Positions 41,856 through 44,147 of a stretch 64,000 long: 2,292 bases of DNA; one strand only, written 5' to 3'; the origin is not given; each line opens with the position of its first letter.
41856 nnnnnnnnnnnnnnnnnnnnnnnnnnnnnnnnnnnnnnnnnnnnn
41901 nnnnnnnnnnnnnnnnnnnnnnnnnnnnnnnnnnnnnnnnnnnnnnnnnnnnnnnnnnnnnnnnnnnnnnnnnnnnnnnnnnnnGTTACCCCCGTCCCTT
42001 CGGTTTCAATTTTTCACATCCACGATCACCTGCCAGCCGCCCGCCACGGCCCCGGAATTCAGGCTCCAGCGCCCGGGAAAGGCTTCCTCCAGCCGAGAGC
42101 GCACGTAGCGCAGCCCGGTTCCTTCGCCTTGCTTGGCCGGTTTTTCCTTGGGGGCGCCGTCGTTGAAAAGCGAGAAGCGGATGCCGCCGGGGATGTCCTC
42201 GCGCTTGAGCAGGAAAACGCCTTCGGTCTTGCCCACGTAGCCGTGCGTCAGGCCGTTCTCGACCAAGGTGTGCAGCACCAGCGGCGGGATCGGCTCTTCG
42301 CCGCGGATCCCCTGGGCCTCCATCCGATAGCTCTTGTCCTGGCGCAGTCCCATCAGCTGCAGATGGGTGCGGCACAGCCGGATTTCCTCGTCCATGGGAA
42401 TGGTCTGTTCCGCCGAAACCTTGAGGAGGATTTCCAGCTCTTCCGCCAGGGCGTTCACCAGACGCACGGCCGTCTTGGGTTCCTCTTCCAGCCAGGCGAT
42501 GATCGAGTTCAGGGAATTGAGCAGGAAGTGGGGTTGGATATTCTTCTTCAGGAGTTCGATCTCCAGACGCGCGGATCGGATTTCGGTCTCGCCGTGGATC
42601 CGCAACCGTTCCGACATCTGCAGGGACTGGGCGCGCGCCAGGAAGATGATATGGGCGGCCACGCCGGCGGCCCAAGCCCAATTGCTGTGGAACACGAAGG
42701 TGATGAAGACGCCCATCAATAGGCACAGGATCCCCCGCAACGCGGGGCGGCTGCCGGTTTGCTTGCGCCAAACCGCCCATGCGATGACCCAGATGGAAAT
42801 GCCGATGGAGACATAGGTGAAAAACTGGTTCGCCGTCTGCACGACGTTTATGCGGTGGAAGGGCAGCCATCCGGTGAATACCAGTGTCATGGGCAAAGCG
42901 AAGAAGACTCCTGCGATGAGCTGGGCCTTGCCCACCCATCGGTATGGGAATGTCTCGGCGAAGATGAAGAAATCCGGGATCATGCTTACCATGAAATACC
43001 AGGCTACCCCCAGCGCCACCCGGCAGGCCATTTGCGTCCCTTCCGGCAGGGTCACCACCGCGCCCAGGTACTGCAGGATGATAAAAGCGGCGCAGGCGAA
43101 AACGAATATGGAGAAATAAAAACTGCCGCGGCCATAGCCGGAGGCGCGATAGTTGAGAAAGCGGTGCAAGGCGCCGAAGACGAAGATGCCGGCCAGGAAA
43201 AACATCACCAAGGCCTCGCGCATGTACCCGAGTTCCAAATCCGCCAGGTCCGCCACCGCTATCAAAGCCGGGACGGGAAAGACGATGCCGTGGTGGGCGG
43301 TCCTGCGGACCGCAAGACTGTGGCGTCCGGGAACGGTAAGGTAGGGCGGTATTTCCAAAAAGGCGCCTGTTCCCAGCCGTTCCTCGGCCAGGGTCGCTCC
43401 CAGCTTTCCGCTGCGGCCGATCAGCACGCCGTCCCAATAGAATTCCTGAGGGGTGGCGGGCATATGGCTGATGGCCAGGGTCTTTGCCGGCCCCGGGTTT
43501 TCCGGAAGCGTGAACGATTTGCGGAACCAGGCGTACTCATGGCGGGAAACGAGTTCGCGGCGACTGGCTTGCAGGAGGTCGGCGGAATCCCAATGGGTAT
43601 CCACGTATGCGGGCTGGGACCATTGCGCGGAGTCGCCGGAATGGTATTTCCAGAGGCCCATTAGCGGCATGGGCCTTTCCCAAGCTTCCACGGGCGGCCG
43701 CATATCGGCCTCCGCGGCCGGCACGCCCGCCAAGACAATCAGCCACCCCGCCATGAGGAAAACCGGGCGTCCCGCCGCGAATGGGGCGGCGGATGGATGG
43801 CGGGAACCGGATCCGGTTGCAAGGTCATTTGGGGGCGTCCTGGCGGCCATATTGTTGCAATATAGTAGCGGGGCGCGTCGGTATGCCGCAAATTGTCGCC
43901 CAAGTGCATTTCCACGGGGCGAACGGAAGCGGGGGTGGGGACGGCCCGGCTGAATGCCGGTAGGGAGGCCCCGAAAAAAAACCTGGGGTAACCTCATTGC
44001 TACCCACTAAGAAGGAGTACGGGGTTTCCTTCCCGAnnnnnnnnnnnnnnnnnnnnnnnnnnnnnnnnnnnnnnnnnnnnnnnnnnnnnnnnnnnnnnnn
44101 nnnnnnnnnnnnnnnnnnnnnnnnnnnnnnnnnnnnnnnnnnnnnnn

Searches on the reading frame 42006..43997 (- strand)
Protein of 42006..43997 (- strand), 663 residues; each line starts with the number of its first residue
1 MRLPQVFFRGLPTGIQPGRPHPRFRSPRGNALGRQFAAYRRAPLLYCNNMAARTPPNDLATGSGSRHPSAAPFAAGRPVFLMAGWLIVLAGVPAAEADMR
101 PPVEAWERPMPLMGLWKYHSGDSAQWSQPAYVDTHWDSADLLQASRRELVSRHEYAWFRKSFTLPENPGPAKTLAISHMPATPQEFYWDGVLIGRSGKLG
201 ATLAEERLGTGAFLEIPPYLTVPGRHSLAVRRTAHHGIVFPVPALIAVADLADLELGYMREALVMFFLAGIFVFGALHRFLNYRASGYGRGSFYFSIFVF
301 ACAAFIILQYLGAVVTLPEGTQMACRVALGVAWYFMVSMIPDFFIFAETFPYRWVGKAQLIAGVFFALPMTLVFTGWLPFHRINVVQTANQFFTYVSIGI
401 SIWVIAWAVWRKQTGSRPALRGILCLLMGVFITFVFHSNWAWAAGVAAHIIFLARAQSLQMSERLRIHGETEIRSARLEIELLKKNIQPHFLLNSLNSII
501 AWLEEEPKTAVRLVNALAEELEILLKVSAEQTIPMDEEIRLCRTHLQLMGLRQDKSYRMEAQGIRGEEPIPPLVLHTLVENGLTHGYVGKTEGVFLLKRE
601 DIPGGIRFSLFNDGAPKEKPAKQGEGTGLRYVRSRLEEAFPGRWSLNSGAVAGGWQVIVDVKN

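Call 22: find_encoding_contigs(protein=window:42009-43997:-, flank=10000, max_places=3)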
Protein window:42009-43997:- (663 aa): no gene with exactly this product is on record in the collection.

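Call 36: search_protein_families(library=pfam, proteins=[window:42006-43997:-], max_evalue=0.01)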
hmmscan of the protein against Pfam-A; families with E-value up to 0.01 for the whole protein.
window:42006-43997:- (663 aa): 2 families
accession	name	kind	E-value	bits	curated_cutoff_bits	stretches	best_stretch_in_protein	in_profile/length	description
PF06580.19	His_kinase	-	1.4e-14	54.5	25.2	1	479-554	2-78/81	Histidine kinase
PF07695.17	7TMR-DISM_7TM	-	0.0033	17.8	29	1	262-456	2-201/205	7TM diverse intracellular signalling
